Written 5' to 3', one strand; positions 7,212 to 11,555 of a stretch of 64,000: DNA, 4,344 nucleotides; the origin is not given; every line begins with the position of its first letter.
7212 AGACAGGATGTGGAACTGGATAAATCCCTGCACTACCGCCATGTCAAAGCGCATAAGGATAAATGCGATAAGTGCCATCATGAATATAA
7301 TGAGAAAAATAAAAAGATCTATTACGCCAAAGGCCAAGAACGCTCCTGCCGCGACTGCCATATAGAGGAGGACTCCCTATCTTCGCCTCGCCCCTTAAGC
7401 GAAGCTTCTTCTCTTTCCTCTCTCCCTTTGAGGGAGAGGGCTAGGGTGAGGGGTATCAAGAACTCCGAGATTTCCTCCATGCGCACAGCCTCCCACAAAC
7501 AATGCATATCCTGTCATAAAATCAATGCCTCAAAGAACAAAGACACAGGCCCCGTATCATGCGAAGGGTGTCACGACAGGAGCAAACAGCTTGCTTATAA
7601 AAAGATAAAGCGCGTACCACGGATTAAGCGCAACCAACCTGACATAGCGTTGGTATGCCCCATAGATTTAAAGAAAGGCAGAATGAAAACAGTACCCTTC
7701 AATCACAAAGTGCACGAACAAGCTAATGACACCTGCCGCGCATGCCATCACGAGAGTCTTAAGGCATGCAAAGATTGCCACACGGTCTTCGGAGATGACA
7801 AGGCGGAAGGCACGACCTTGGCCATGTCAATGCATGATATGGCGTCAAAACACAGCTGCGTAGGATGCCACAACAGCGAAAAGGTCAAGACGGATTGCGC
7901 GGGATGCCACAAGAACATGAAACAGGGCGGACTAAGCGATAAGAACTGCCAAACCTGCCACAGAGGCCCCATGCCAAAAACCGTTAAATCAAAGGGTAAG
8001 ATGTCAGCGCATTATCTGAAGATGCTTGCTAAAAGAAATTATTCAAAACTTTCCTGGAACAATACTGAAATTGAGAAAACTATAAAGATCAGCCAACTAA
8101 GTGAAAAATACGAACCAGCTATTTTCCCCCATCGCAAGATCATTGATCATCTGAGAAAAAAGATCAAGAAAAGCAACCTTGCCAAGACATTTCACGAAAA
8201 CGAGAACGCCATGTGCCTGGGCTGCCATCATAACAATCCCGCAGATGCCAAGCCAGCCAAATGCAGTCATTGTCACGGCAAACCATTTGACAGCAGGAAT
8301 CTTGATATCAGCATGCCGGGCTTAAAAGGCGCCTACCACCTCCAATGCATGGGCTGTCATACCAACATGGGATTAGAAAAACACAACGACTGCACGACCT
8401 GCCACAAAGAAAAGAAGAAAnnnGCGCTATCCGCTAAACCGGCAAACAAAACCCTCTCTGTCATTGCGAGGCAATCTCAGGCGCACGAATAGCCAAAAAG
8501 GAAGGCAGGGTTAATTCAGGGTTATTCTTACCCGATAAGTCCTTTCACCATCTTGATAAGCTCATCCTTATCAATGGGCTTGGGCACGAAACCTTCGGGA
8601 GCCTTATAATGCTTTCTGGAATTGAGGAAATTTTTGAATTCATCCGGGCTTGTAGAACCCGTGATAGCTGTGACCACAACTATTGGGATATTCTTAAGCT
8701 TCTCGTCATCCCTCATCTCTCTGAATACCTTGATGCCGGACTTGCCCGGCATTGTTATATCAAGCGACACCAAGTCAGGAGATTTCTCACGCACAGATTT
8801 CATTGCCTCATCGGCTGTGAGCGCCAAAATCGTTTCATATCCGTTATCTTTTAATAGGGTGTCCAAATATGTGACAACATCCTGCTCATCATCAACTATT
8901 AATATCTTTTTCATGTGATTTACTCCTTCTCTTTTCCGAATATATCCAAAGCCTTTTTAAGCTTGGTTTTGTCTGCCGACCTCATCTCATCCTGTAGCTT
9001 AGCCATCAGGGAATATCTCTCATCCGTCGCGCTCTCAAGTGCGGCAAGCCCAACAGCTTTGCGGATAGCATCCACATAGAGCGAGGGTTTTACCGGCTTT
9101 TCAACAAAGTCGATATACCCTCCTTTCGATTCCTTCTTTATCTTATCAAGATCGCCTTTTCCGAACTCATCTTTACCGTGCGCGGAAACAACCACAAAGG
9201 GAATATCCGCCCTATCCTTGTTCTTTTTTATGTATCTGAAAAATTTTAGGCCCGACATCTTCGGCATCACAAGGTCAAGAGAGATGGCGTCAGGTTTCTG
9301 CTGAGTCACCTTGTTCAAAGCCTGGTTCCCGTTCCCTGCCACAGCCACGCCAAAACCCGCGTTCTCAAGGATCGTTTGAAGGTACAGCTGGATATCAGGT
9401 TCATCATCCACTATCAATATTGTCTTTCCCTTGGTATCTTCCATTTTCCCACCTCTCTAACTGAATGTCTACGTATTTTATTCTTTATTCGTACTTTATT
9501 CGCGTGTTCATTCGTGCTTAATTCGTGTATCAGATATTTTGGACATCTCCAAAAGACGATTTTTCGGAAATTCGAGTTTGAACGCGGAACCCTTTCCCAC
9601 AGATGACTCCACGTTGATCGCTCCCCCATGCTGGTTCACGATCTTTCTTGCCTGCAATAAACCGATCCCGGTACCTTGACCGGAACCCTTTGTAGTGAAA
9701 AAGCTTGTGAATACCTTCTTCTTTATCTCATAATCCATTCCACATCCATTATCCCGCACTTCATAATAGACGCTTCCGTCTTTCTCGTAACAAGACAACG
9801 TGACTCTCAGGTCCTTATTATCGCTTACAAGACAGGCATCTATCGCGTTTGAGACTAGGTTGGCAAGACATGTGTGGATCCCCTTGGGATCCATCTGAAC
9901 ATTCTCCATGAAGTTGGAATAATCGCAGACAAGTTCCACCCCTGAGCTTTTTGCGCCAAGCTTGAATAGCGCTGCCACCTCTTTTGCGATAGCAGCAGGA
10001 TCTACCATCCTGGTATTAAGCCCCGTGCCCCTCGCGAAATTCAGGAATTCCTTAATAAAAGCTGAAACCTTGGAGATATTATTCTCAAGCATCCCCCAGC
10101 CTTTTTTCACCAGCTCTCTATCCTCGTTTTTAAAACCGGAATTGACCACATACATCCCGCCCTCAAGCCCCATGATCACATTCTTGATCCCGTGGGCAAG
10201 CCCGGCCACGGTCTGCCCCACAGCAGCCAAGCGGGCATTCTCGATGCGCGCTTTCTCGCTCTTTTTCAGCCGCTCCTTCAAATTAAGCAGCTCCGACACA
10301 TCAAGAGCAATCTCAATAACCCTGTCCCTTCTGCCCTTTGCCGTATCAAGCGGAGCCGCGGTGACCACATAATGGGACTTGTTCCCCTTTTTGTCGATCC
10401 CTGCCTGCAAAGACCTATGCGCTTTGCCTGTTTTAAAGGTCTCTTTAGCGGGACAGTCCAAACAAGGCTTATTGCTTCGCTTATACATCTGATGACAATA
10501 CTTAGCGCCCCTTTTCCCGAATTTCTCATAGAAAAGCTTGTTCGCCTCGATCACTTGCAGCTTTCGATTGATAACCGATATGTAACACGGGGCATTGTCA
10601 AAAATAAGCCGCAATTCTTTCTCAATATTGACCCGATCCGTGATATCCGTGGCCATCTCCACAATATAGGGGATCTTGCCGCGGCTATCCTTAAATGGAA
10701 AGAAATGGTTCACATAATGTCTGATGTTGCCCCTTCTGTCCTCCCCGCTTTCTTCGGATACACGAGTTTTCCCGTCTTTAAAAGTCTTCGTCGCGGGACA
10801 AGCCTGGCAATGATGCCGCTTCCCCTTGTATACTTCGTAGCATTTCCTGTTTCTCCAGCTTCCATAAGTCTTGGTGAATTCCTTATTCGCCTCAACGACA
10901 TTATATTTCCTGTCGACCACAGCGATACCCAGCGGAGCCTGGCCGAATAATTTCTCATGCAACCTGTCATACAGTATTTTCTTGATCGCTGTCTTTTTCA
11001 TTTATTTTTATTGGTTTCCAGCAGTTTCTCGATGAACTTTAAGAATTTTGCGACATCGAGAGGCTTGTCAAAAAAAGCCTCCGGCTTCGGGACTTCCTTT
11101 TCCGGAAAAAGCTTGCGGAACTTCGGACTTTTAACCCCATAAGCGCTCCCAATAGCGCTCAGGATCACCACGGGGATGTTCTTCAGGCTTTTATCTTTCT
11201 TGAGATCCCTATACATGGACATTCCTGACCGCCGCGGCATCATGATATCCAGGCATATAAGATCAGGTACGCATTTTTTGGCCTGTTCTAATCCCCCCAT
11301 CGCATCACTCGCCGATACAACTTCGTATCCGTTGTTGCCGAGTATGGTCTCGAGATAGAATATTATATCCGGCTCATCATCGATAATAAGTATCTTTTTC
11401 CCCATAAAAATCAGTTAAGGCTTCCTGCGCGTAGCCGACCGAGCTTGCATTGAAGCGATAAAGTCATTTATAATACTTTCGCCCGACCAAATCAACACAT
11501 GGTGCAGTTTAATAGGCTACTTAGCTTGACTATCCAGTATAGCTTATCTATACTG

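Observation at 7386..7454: Palindromic repeat inserted in frame inside the 16-heme cytochrome gene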

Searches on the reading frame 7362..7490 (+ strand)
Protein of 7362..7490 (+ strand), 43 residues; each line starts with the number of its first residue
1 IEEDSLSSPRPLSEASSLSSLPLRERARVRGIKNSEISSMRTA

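Call 43: find_homologous_proteins(query=A3, max_evalue=10)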
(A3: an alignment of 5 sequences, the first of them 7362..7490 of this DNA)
Query A3 (5 sequences) (43 aa, profile of the alignment): 6 proteins with E <= 10 among 80 candidates.
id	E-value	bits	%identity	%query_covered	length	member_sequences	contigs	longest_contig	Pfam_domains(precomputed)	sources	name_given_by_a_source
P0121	6.0e-2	30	56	58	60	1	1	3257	-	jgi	jgi:hypothetical protein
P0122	8.6e-2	30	71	40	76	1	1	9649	-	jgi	jgi:hypothetical protein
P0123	2.3e-1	28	69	30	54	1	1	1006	-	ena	-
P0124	3.2e+0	25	59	51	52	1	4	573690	-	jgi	-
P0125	4.9e+0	24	36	58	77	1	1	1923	-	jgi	-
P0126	5.0e+0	24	41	63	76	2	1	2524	-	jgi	jgi:hypothetical protein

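Call 45: find_encoding_contigs(protein=P0124, flank=10000, max_places=2)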
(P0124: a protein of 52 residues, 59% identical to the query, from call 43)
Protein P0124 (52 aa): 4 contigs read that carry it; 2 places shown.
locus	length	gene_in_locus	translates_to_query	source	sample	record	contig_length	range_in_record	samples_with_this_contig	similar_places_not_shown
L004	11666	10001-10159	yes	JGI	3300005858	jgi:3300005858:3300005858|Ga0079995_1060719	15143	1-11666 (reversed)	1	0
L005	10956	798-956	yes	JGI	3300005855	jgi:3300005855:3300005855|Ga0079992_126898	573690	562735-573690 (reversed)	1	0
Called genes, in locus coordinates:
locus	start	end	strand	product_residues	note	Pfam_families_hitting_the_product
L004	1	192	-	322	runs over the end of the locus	PF03787:RAMPs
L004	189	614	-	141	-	PF09701:Cas_Cmr5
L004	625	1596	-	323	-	PF03787:RAMPs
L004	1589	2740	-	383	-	PF09651:Cas_APE2256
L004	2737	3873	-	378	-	PF09700:Cas_Cmr3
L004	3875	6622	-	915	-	PF12469:Cmr2_N, PF22335:Cas10-Cmr2_palm2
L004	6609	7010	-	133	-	PF01934:HepT-like, PF08780:NTase_sub_bind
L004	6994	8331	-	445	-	PF03787:RAMPs, PF01909:NTP_transf_2, PF18765:Polbeta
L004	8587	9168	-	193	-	-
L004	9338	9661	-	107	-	PF02452:PemK_toxin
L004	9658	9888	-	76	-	-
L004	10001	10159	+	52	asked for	-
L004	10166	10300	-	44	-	-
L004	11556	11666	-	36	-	?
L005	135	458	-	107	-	PF02452:PemK_toxin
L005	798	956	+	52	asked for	-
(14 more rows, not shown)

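Call 46: find_encoding_contigs(protein=P0122, flank=10000, max_places=1)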
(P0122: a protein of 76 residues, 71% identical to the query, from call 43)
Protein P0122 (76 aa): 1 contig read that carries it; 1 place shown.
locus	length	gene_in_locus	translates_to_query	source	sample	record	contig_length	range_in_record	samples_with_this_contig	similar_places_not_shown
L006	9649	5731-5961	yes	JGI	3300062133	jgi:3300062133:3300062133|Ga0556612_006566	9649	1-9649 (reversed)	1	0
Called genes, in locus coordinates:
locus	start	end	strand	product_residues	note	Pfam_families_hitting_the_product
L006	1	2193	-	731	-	?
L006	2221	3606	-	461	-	PF26696:PTL_trimer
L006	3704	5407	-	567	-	PF13860:FlgD_ig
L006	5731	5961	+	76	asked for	-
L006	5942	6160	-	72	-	PF09360:zf-CDGSH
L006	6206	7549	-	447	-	PF06980:DUF1302 (weak)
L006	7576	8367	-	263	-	PF11306:DUF3108 (weak)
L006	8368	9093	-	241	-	PF17131:TP_0789-like, PF07044:DUF1329 (weak)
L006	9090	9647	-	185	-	PF03176:MMPL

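Call 47: find_encoding_contigs(protein=P0123, flank=10000, max_places=1)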
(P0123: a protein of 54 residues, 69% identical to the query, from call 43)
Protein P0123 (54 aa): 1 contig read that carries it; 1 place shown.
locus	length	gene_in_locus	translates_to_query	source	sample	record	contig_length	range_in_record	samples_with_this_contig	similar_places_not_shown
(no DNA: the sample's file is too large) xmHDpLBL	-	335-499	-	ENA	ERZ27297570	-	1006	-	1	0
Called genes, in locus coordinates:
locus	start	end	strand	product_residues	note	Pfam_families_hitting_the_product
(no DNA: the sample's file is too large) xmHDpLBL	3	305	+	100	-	?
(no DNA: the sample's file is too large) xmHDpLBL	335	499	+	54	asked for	-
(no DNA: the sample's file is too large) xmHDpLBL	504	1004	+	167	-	?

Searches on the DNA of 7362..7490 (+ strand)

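Call 55: search_rna_families(sources=[L010, L012, L026, L028, L031, L006], threshold=evalue, max_evalue=1)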
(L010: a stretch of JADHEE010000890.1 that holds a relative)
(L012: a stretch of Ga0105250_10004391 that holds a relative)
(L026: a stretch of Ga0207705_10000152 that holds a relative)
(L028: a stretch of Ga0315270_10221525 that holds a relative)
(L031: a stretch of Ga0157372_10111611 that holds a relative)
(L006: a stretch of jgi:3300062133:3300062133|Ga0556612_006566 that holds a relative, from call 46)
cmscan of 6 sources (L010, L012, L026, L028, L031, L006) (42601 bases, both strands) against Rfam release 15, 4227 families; matches with E-value up to 1: 10.
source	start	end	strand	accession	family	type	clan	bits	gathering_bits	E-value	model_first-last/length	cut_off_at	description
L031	2084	2282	-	RF04119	MIR1858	Gene; miRNA;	-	37.2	137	0.0074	1-197/197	no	MIR1858 microRNA precursor family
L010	2583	2784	-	RF04159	MIR1437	Gene; miRNA;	-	33.6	168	0.046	1-192/192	no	MIR1437 microRNA precursor family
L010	2571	2649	-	RF01897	mir-188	Gene; miRNA;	-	29.5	72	0.055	1-84/84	no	mir-188 microRNA precursor family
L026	5118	5203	+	RF03505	mir-9128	Gene; miRNA;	-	28.5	53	0.66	1-95/95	no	mir-9128 microRNA precursor family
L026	5122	5197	+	RF03774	mir-2110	Gene; miRNA;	-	27.2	90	0.6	1-75/75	no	mir-2110 microRNA precursor family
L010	2565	2659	-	RF03965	mir-8927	Gene; miRNA;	-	26.5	160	0.22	1-145/145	no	mir-8927 microRNA precursor family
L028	580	679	+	RF03509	mir-4660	Gene; miRNA;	-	26.4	87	0.32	1-86/86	no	mir-4660 microRNA precursor family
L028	958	1022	-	RF00910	mir-873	Gene; miRNA;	-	26.3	95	0.1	1-77/77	no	mir-873 microRNA precursor family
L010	2717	2797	-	RF03329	mir-4743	Gene; miRNA;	-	25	72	0.44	1-101/101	no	mir-4743 microRNA precursor family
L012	4273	4327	-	RF00381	Antizyme_FSE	Cis-reg; frameshift_element;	-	24.4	40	0.49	1-59/59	no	Antizyme RNA frameshifting stimulation element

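Call 74: search_dna_similar(query=window:7400-7470:+, collection=ecoli_genomes, mode=distant, max_evalue=0.01, max_rows=25)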
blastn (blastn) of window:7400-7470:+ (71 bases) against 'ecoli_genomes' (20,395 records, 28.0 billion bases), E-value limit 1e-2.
Records with a match: 3702; places in all: 8861; records where one place covers at least 80% of the query: 0.
Genomes with a match: 3693 of 5426; with a place that covers at least 80% of the query: 0. Places per genome that has any: lowest 1, median 2, highest 6. On chromosomes: 8846 places; on plasmids: 15.
Best place of each record, by identity: 90-95% 2302; 80-90% 1400.
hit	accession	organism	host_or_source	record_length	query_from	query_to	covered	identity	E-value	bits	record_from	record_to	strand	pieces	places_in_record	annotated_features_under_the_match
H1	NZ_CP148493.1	Escherichia coli strain Z1323CEC0003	Chicken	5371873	17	60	62%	90.9%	2e-6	59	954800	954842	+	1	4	none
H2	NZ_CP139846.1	Escherichia coli strain Nord58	Homo sapiens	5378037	15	59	63%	86.7%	3e-4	52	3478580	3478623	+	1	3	none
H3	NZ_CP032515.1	Escherichia coli strain 118UI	Homo sapiens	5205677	17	60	62%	88.6%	8e-5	55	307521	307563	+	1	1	none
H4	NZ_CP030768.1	Escherichia coli strain 2017C-4173W12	missing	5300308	17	60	62%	88.6%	8e-5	55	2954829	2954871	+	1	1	none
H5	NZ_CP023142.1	Escherichia coli strain CFSAN061770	missing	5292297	17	60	62%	88.6%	8e-5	55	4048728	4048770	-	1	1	none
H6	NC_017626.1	Escherichia coli 042 strain 042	-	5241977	17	60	62%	88.6%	8e-5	55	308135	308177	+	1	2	none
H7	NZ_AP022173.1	Escherichia coli strain WP7-S17-ESBL-01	-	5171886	17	60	62%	88.6%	8e-5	55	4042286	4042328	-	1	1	none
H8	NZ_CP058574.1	Escherichia coli strain EC1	Homo sapiens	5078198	17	60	62%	88.6%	8e-5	55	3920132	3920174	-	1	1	none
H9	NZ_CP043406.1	Escherichia coli strain NMBU-W13E19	surface water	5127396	17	60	62%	88.6%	8e-5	55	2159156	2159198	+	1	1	none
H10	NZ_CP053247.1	Escherichia coli strain SCU-482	Homo sapiens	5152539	17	60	62%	88.6%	8e-5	55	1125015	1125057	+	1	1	none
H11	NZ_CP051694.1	Escherichia coli strain SCU-313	Homo sapiens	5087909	17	60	62%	88.6%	8e-5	55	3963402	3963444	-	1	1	none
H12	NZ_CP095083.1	Escherichia coli strain EC6868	Homo sapiens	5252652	17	60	62%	88.6%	8e-5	55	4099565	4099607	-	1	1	none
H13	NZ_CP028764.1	Escherichia coli strain A10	wood-wren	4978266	17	60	62%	88.6%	8e-5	55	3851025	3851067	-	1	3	none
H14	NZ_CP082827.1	Escherichia coli strain SCAID WND2-2021 (3/145)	Homo sapiens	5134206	17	60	62%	88.6%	8e-5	55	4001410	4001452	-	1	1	none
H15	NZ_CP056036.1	Escherichia coli strain EC31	meat duck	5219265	17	60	62%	88.6%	8e-5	55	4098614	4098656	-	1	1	none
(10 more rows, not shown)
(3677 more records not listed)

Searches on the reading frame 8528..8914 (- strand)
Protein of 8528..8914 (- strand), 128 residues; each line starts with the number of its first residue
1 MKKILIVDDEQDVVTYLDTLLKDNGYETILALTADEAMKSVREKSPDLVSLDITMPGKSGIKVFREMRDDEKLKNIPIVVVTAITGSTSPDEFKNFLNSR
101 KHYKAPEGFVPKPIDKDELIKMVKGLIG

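Call 27: search_protein_families(library=pfam, proteins=[window:8528-8914:-], max_evalue=0.00001)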
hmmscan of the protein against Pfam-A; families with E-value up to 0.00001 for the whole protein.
window:8528-8914:- (128 aa): 1 family
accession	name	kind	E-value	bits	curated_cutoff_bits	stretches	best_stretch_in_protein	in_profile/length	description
PF00072.30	Response_reg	-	5.1e-21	75.4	30.2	1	4-124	1-111/111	Response regulator receiver domain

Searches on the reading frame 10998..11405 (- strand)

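Call 27: search_protein_families(library=pfam, proteins=[window:10998-11405:-], max_evalue=0.00001)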
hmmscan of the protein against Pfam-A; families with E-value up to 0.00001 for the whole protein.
window:10998-11405:- (135 aa): 1 family
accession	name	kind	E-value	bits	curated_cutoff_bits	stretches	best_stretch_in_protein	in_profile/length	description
PF00072.30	Response_reg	-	5.3e-18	65.7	30.2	1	5-86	1-80/111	Response regulator receiver domain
